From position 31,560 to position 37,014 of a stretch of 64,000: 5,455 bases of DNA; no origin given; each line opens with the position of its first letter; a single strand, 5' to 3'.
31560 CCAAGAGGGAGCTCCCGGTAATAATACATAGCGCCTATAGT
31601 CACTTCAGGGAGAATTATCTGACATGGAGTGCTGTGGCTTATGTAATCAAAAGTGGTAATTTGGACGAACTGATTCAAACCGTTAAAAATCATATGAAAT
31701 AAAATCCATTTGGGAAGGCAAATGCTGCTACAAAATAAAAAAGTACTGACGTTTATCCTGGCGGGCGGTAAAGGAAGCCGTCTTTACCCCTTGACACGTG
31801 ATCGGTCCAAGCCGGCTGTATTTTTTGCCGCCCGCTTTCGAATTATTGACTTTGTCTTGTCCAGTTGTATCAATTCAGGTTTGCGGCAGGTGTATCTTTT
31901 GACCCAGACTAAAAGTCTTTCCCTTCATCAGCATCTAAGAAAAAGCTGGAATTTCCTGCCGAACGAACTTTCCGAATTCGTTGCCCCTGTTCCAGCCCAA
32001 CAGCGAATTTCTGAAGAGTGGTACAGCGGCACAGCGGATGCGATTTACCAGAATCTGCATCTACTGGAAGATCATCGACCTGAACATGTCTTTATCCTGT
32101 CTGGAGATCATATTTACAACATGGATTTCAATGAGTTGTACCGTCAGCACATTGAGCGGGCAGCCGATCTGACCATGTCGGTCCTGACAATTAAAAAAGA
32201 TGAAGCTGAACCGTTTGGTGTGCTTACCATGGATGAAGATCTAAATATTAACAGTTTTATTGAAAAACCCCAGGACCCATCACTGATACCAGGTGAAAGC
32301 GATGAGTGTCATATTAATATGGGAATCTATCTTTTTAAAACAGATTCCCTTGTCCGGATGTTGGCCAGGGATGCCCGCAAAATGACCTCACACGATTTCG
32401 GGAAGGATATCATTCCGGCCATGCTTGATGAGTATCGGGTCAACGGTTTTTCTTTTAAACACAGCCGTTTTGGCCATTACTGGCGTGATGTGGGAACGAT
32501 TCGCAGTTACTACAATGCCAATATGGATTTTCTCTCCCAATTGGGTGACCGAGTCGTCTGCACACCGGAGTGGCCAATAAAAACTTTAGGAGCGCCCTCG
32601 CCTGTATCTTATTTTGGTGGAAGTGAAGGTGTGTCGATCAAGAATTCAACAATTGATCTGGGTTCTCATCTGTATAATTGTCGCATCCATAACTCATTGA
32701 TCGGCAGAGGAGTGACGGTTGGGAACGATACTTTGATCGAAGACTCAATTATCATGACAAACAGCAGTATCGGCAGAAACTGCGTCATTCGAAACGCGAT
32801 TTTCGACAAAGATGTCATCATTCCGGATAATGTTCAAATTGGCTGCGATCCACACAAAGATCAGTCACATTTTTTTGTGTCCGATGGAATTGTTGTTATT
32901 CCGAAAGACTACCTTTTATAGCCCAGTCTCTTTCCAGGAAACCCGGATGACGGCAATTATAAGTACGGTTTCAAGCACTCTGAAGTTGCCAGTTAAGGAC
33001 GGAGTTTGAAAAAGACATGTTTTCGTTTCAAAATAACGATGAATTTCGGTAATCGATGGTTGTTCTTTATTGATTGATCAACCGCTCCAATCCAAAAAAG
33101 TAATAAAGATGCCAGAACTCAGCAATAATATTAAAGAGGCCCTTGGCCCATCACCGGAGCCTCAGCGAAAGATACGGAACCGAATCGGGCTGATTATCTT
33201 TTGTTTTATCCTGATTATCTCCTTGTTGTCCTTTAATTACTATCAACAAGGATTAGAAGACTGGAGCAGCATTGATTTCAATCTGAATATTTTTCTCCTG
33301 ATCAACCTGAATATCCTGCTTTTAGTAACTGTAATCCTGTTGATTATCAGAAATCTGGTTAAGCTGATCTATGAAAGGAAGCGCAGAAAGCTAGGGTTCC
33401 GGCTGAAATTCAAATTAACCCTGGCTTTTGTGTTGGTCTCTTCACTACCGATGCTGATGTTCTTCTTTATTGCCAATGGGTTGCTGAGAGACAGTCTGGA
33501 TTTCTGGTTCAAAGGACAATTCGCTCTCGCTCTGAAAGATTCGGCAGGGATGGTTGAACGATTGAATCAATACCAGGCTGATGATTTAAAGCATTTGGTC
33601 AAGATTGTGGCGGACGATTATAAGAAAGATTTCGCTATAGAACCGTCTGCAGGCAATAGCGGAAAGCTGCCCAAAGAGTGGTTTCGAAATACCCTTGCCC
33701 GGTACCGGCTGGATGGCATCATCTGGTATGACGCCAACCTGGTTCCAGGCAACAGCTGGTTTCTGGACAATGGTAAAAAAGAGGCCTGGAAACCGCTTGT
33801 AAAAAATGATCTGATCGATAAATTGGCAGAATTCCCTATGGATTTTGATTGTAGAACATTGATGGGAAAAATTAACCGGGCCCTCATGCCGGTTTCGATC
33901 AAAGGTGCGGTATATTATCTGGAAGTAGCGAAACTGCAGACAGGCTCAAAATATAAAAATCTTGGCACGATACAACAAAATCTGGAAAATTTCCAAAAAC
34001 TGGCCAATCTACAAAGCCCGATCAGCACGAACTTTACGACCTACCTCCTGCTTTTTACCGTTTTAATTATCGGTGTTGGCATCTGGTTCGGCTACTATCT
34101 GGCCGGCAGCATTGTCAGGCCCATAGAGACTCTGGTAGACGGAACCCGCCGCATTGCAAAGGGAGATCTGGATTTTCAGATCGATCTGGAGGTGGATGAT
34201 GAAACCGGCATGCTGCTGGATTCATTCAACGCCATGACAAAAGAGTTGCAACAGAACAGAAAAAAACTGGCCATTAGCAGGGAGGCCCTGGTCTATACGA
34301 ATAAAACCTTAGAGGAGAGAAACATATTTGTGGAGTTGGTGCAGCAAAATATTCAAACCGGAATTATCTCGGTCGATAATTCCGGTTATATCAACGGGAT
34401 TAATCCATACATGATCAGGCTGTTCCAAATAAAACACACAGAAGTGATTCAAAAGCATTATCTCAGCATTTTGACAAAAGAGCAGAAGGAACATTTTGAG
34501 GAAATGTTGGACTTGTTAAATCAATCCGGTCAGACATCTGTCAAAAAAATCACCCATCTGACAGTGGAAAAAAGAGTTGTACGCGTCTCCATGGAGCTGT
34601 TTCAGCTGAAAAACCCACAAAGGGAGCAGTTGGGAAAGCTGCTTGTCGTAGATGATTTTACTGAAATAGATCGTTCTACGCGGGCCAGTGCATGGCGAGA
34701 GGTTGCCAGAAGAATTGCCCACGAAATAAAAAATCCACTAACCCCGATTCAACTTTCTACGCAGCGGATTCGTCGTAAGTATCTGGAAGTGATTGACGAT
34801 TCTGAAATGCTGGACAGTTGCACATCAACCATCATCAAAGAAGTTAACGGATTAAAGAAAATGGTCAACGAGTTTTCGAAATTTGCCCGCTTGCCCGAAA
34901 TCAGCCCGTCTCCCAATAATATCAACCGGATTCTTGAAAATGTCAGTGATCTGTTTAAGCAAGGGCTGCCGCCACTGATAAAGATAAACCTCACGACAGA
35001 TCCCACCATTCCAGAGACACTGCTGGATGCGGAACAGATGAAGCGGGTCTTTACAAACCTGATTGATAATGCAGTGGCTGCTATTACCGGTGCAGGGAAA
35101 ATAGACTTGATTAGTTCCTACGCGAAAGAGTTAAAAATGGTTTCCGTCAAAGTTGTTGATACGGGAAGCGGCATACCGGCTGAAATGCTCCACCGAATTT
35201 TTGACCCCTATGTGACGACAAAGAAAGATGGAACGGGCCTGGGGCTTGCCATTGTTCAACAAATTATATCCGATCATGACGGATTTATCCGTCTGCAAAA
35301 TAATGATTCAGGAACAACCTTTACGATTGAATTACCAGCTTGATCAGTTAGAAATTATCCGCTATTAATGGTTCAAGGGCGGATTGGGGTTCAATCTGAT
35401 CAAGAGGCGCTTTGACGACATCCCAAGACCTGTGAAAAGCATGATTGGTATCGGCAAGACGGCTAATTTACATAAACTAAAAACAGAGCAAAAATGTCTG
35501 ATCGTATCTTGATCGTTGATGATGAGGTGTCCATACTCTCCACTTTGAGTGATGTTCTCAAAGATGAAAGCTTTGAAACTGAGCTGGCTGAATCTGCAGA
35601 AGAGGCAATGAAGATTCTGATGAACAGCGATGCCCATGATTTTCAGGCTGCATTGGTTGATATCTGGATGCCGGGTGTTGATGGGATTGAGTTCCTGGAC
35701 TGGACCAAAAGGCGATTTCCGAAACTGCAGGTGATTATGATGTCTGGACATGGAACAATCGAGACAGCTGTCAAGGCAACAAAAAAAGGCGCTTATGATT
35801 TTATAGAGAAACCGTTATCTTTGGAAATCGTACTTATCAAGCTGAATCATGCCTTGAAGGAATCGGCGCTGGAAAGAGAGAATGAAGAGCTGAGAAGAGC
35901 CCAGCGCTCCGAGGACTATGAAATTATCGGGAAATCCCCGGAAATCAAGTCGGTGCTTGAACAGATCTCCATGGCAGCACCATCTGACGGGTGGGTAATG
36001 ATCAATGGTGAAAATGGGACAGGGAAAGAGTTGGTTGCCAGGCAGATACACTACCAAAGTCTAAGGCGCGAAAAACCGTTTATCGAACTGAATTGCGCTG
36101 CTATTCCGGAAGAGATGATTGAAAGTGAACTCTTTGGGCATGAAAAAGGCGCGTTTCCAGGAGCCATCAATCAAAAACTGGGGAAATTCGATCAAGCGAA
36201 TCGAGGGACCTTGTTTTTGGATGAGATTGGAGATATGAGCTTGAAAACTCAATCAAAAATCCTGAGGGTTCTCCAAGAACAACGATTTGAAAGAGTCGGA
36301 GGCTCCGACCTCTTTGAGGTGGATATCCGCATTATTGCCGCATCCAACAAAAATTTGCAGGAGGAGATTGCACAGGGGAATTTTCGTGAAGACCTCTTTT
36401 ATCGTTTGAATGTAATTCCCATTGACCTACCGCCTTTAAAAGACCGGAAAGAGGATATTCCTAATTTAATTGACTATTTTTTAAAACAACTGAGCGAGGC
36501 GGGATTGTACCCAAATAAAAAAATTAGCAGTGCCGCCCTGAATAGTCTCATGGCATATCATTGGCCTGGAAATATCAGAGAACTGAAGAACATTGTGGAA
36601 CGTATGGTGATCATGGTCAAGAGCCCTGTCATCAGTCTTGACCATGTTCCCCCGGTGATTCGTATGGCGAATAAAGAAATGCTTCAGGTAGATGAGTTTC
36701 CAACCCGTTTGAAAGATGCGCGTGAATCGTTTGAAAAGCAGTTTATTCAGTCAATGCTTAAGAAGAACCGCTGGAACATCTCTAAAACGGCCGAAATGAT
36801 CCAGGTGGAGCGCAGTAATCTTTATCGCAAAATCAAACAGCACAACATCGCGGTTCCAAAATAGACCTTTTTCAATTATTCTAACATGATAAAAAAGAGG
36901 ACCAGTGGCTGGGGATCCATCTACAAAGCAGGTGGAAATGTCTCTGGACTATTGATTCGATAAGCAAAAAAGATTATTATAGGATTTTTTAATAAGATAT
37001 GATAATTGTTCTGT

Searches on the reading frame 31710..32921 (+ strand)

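Call 53: search_protein_families(library=pfam, proteins=[window:31710-32921:+], max_evalue=0.00001)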
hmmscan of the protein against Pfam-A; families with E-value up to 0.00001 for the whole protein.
window:31710-32921:+ (403 aa): 5 families
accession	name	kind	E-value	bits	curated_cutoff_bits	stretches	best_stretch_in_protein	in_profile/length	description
PF00483.29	NTP_transferase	-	2.5e-59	201.2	21.2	1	15-275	3-243/245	Nucleotidyl transferase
PF24894.1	Hexapep_GlmU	-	2.1e-21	76.4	23.3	1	309-397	15-104/104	GlmU-like, C-terminal hexapeptide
PF25247.1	LbH_GLGC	-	3.1e-16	60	27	1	352-401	74-128/135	GLGC left-handed parallel beta-helix domain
PF25084.1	LbH_EIF2B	-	3e-11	43.7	54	1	322-378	32-88/105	EIF2B subunit epsilon LbH domain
PF07959.18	Fucose_pyrophosphorylase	-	3.5e-07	30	34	0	322-377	283-341/418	Fucose pyrophosphorylase domain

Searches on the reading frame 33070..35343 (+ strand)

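Call 53: search_protein_families(library=pfam, proteins=[window:33070-35343:+], max_evalue=0.00001)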
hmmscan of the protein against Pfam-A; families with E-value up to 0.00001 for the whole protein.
window:33070-35343:+ (757 aa): 7 families
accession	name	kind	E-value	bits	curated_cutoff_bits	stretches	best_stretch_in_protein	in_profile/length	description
PF02518.31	HATPase_c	-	4.5e-23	82.2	26.4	1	653-756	2-108/111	Histidine kinase-, DNA gyrase B-, and HSP90-like ATPase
PF00672.30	HAMP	-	3.1e-13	50.2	25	1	344-395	2-53/53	HAMP domain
PF00512.31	HisKA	-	7.3e-11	42.4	26.9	1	542-608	2-63/66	His Kinase A (phospho-acceptor) domain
PF00989.32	PAS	-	1.1e-06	29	22.6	1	421-514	3-97/113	PAS fold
PF19312.4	NtrY_N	-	2.1e-06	27.8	23.2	1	42-191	7-155/291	NtrY N-terminal region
PF14501.12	HATPase_c_5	-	7.9e-06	26.2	22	0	656-756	5-102/102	GHKL domain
PF24820.1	Diguanyl_cycl_sensor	-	8e-06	26.2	28.1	0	426-508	3-84/109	Diguanylate cyclase-like sensor domain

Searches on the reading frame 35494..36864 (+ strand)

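Call 22: search_protein_families(library=ncbifam, proteins=[window:35494-36864:+], max_evalue=0.00001)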
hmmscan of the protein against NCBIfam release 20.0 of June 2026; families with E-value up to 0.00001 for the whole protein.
window:35494-36864:+ (456 aa): 89 families (the best 25 are shown)
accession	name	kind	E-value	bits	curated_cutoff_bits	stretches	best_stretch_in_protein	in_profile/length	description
NF051870.1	NAssimRespRegNtrX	equivalog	7.4e-141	470.1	600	1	4-449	3-449/452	nitrogen assimilation response regulator NtrX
TIGR01818.1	ntrC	equivalog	3.4e-131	438.2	558.6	1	5-425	1-418/463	nitrogen regulation protein NR(I)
NF008469.0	PRK11361.1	equivalog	9e-130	433.4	714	1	3-452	5-456/461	acetoacetate metabolism transcriptional regulator AtoC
TIGR02915.1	PEP_resp_reg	equivalog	1.1e-117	393.6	502.6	1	5-452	1-444/445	PEP-CTERM-box response regulator transcription factor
NF041552.1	TF_PrdR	equivalog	4.4e-111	372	795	1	123-450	248-576/577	sigma-54 dependent transcriptional regulator PrdR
NF011695.0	PRK15115.1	equivalog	8e-108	361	763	1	3-452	7-438/445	two-component system response regulator GlrR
NF041946.1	LuxO_transreg_Vib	equivalog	3.6e-107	359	800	1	8-451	2-461/463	quorum-sensing sigma-54 dependent transcriptional regulator LuxO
TIGR01817.1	nifA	equivalog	5.5e-107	358.7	528.85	1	122-385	176-438/534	nif-specific transcriptional activator NifA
NF003451.0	PRK05022.1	equivalog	5.2e-106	355.4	476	1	119-452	166-510/512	nitric oxide reductase transcriptional regulator NorR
NF007689.0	PRK10365.1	equivalog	1.6e-105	353.4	760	1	5-447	8-439/441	sigma-54-dependent response regulator transcription factor ZraR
NF008176.1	PRK10923.1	equivalog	9.2e-104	347.6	620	1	4-443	5-434/469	nitrogen regulation protein NR(I)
NF038308.1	RNA_repair_RtcR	equivalog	6e-98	329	650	1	89-443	123-504/530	RNA repair transcriptional activator RtcR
NF049963.1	RespRegFlgRCampy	domain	1.2e-97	327.5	750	1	5-452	3-429/429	fla regulon two-component system response regulator FlgR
NF050807.1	TransRegFlbDCaul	equivalog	8.3e-93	311.7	750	1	6-386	4-362/454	sigma-54-dependent transcriptional regulator FlbD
TIGR02974.1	phageshock_pspF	equivalog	1.8e-88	297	443.55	1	144-384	1-242/336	phage shock protein operon transcriptional activator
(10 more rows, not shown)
